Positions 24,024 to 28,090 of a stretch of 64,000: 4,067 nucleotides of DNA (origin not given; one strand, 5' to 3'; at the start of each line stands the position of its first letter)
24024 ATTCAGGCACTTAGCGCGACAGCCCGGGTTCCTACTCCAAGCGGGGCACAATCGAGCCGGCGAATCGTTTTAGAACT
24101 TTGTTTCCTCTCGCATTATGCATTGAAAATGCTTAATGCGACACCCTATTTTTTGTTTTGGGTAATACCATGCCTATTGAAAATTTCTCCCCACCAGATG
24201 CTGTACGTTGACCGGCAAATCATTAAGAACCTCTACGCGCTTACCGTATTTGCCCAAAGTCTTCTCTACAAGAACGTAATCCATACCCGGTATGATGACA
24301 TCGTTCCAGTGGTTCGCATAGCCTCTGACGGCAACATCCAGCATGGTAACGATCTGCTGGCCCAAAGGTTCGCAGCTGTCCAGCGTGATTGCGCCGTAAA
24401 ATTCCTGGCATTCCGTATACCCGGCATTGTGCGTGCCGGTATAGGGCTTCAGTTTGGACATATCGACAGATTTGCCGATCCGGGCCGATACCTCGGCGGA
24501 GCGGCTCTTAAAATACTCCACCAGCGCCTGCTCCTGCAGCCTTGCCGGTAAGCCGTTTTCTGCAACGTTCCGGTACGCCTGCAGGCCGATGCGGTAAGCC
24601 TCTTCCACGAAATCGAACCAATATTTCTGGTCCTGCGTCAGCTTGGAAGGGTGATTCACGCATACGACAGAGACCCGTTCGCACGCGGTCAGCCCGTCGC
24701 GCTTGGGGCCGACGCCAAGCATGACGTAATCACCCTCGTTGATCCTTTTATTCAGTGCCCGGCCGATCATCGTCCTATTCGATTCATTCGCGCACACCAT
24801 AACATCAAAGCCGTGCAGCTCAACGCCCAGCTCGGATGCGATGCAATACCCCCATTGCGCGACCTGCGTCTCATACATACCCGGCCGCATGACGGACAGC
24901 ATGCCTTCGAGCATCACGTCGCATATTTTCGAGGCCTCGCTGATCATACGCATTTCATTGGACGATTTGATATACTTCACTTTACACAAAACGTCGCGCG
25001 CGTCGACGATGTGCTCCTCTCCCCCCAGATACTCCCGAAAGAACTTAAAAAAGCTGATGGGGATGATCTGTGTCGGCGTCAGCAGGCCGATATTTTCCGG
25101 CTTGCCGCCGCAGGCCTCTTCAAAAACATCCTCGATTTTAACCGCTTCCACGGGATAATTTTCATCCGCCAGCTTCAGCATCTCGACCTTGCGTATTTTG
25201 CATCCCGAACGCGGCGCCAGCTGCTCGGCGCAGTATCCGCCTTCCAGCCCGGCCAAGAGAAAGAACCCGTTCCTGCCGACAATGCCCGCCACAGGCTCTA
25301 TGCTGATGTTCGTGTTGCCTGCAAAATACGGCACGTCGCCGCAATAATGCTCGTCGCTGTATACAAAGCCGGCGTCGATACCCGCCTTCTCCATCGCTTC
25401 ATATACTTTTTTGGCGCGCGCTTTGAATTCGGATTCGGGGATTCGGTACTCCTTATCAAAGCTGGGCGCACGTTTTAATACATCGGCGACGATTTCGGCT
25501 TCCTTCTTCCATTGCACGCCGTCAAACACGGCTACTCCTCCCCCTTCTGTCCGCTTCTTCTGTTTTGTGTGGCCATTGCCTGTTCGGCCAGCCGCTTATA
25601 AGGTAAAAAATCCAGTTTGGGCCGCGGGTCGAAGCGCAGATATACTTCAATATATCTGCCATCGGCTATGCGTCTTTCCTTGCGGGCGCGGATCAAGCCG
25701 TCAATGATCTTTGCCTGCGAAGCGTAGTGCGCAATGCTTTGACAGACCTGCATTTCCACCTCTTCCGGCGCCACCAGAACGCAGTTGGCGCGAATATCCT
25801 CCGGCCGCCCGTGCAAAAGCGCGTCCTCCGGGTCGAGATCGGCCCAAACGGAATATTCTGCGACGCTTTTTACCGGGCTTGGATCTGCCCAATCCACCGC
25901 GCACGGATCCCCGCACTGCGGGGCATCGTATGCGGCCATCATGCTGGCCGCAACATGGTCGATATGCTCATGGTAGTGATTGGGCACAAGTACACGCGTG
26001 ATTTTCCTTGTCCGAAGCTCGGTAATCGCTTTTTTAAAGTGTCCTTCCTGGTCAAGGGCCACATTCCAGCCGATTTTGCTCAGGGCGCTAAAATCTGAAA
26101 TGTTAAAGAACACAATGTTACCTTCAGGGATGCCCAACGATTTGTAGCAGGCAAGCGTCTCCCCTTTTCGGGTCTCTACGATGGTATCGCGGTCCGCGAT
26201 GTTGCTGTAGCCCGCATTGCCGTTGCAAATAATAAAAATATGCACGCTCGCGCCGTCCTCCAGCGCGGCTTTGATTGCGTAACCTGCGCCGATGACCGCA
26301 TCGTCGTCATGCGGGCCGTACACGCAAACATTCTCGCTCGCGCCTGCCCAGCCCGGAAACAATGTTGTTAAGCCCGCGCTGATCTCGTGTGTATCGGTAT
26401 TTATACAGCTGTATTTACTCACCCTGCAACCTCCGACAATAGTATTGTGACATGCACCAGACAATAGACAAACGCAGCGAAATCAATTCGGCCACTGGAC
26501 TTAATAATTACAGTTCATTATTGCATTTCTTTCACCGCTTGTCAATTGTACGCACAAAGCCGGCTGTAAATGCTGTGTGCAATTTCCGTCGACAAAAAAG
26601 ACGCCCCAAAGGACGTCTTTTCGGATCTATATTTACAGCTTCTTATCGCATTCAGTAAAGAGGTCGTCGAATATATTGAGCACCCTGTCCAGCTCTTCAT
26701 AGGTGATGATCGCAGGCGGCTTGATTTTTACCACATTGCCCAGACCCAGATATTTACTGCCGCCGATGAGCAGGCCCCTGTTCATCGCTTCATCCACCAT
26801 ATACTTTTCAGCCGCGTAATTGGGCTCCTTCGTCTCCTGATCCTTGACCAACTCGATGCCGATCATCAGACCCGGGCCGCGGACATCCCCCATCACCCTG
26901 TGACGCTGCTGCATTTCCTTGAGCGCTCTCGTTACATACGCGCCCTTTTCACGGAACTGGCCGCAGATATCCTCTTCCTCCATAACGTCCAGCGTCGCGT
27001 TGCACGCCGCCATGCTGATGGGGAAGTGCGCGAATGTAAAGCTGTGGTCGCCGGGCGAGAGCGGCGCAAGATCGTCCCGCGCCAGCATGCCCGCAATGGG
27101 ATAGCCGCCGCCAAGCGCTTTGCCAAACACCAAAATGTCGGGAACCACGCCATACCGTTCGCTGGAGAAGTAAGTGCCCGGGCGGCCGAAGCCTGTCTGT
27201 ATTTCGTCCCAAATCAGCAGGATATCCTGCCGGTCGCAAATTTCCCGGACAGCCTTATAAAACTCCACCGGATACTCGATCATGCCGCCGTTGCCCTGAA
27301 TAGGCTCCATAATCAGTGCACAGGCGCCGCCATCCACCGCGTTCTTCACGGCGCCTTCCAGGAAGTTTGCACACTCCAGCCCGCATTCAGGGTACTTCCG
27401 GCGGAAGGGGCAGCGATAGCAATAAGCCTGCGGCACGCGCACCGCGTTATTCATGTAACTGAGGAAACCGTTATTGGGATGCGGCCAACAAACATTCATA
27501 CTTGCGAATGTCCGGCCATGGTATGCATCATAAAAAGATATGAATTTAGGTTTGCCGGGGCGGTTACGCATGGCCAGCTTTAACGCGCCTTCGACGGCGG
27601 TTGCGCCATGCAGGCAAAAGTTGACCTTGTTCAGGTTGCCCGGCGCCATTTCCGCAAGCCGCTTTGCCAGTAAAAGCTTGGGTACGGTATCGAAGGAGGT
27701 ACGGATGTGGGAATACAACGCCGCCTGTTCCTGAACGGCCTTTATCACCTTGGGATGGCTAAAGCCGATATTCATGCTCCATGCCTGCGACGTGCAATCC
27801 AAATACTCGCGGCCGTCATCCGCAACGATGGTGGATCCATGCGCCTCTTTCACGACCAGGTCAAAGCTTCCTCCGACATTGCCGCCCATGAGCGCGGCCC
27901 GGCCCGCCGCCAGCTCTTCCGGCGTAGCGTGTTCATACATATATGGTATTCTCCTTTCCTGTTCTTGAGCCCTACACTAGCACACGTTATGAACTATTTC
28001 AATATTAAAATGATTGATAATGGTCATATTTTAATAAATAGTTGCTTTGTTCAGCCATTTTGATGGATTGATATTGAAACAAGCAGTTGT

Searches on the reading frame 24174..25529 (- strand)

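Call 35: search_protein_families(library=pfam, proteins=[window:24174-25529:-], max_evalue=0.00001)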
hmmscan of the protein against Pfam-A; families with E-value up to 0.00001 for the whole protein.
window:24174-25529:- (451 aa): 1 family
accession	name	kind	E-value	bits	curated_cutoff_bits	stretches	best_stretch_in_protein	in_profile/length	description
PF00557.29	Peptidase_M24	-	1.4e-12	48.3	23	1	195-320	2-125/208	Metallopeptidase family M24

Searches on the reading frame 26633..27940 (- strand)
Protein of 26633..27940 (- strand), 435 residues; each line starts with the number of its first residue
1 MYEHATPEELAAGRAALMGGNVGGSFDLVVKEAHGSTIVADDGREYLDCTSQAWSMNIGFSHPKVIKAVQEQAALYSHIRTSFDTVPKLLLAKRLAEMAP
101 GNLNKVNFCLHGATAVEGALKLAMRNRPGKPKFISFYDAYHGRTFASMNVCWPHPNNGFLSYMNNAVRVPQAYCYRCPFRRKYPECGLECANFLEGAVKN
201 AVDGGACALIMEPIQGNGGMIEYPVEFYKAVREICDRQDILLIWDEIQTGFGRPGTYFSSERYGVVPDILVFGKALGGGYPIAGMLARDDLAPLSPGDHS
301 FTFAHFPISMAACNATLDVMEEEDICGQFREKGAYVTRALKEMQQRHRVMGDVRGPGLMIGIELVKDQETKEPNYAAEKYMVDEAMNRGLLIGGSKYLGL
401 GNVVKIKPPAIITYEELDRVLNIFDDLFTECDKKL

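Call 35: search_protein_families(library=pfam, proteins=[window:26633-27940:-], max_evalue=0.00001)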
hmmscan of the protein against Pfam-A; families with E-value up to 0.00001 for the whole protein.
window:26633-27940:- (435 aa): 1 family
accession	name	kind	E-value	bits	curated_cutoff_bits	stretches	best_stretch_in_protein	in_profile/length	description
PF00202.27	Aminotran_3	-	1.4e-102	343.9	30.5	1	26-426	9-401/403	Aminotransferase class-III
